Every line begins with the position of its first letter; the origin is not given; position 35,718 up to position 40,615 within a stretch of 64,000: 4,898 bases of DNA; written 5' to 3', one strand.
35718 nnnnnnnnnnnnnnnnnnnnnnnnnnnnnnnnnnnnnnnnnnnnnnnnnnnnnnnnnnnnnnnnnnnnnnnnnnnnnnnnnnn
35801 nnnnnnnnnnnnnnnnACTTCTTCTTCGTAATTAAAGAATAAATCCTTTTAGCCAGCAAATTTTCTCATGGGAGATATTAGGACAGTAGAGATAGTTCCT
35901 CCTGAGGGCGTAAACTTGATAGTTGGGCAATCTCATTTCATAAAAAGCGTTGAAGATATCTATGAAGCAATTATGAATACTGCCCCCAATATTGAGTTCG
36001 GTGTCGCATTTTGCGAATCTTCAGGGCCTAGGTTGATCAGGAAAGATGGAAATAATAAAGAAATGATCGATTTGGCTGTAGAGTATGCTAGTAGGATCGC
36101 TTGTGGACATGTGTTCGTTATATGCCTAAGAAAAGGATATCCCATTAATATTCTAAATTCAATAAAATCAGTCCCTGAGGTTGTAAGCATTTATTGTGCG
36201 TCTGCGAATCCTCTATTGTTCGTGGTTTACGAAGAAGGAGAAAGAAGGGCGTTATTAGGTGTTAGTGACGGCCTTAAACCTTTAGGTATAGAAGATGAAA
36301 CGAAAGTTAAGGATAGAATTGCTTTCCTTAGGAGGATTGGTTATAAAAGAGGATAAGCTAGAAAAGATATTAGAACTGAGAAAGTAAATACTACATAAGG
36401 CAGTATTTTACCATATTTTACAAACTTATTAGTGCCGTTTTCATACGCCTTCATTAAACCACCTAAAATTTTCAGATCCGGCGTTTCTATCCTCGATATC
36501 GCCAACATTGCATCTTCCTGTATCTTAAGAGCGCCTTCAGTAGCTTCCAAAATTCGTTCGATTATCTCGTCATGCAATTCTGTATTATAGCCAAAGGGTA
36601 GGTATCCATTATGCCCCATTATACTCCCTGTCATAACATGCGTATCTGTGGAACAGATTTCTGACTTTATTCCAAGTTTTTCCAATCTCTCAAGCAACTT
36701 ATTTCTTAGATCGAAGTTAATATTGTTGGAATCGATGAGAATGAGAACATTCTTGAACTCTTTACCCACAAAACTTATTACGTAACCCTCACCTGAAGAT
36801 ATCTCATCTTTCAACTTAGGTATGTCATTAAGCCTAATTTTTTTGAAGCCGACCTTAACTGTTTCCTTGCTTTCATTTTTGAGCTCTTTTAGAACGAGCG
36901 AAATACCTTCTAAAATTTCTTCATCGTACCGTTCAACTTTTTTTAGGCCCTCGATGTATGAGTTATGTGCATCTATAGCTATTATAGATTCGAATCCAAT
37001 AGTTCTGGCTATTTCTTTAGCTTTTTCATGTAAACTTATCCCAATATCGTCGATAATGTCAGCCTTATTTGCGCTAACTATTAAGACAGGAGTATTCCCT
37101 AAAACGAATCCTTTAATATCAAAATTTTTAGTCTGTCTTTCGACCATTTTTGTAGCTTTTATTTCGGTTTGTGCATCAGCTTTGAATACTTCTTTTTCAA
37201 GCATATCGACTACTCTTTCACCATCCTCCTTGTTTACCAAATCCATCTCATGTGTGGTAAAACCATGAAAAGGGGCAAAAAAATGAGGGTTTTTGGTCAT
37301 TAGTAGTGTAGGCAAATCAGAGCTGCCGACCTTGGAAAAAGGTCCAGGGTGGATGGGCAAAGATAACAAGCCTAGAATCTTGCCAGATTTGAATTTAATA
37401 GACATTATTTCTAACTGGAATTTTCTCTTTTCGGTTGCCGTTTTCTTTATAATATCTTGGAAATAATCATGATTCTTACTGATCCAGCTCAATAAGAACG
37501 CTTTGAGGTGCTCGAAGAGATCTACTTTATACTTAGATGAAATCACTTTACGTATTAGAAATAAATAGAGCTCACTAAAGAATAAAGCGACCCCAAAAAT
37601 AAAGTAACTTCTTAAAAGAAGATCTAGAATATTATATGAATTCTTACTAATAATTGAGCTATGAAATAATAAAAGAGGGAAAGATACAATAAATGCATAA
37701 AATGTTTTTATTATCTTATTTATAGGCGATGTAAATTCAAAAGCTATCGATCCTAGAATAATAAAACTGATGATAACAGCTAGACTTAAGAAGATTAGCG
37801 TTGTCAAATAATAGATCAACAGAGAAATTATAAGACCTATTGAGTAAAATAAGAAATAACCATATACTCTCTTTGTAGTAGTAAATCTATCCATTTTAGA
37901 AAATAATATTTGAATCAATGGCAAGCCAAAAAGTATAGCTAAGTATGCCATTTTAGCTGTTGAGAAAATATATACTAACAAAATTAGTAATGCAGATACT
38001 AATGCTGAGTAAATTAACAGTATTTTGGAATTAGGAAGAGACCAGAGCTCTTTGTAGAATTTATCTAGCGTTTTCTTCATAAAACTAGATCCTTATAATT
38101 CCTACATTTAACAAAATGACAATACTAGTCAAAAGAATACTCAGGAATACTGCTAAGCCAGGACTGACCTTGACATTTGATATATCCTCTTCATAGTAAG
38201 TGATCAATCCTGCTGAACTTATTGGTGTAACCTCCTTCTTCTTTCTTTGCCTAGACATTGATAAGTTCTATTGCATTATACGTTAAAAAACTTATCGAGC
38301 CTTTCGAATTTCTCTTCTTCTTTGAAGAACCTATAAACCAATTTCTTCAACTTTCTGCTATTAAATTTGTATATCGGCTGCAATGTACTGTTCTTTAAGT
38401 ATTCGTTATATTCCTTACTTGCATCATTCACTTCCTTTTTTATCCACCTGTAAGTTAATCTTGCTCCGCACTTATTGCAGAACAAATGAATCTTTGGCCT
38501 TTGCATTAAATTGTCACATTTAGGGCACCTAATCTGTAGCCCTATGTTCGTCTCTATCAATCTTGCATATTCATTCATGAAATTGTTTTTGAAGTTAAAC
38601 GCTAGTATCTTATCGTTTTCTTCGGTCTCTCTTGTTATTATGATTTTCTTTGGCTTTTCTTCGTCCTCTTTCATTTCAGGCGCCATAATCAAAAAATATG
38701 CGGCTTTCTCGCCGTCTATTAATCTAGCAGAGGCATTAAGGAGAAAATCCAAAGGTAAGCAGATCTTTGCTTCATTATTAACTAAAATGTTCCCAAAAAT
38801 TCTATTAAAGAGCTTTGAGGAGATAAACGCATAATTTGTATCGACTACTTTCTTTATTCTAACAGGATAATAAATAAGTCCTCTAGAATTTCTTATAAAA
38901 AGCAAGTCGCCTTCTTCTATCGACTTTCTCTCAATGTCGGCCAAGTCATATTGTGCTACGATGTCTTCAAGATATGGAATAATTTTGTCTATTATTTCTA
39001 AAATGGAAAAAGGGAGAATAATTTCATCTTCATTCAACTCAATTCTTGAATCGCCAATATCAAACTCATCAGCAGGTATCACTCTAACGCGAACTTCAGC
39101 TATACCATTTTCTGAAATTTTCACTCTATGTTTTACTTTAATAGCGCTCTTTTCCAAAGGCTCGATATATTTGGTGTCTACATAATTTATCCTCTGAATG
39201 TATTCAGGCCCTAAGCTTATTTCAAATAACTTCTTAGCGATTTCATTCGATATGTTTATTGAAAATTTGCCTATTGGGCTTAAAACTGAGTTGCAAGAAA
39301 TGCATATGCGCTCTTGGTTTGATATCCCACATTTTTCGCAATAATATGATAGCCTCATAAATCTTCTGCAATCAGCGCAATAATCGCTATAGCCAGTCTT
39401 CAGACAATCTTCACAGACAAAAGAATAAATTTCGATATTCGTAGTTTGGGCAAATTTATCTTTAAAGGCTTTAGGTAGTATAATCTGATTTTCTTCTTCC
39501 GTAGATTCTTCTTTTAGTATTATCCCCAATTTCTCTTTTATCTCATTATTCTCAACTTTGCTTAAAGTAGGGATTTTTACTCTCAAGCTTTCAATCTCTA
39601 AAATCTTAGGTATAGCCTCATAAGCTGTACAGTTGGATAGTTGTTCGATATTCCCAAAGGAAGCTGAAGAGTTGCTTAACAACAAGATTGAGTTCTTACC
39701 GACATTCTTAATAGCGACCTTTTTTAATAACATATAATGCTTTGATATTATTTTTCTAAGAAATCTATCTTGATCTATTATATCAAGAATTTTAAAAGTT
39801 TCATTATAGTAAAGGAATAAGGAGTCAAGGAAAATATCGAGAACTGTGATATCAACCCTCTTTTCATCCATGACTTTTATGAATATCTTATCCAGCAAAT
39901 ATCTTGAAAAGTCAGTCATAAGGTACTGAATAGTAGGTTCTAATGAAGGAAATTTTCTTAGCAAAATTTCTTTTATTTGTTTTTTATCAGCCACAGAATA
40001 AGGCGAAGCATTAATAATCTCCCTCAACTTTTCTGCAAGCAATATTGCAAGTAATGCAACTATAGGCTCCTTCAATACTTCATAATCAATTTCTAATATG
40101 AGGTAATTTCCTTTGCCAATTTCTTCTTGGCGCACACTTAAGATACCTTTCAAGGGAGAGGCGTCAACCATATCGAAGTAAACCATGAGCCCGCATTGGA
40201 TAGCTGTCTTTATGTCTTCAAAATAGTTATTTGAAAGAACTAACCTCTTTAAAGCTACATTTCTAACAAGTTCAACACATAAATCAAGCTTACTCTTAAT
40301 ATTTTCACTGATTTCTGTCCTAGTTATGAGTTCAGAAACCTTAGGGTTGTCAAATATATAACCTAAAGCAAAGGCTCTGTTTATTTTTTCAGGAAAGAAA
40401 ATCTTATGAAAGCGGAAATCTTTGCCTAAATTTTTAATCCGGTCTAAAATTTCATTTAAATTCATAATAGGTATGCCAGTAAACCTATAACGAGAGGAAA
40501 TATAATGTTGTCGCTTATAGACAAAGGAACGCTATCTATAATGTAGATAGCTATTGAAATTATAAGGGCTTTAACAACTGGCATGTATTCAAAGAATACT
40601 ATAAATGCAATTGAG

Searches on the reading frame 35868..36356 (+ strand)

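Call 37: search_protein_families(library=pfam, proteins=[window:35868-36356:+], max_evalue=0.0001)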
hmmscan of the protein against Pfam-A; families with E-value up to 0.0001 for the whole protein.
window:35868-36356:+ (162 aa): 1 family
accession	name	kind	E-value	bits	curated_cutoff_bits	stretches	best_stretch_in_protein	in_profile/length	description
PF04008.19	Adenosine_kin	-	2.3e-65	219.5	25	1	7-160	1-154/154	Adenosine specific kinase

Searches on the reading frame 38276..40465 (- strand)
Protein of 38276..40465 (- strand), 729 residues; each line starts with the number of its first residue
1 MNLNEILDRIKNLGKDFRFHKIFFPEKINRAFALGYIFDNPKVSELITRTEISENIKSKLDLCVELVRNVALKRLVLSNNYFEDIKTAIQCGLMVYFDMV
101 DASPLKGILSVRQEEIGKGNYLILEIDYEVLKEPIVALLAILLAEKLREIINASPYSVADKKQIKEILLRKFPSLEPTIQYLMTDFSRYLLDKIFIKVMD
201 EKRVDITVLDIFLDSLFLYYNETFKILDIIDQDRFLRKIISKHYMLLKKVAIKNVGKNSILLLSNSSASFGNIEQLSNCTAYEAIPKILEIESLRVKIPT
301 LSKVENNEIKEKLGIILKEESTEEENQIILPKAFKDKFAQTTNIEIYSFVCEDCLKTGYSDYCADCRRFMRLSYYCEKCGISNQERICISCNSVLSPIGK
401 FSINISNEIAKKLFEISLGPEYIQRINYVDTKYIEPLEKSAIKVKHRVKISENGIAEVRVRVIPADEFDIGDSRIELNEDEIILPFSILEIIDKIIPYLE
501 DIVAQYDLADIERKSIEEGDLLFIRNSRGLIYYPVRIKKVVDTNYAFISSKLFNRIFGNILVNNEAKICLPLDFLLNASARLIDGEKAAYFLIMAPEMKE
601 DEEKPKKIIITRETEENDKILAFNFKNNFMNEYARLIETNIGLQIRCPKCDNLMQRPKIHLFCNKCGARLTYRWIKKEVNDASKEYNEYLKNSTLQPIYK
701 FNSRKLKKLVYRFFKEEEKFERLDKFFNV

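Call 37: search_protein_families(library=pfam, proteins=[window:38276-40465:-], max_evalue=0.0001)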
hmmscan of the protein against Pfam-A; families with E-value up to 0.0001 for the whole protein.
window:38276-40465:- (729 aa): 0 families

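Call 64: search_protein_families(library=pfam, proteins=[window:38276-40465:-], max_evalue=0.001)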
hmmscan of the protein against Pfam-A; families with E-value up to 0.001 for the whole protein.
window:38276-40465:- (729 aa): 1 family
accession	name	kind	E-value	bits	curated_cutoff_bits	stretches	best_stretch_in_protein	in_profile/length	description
PF24844.1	PolC_DP2_central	-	0.00097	18.6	24.3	0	330-384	318-371/372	DNA polymerase II large subunit DP2, central domain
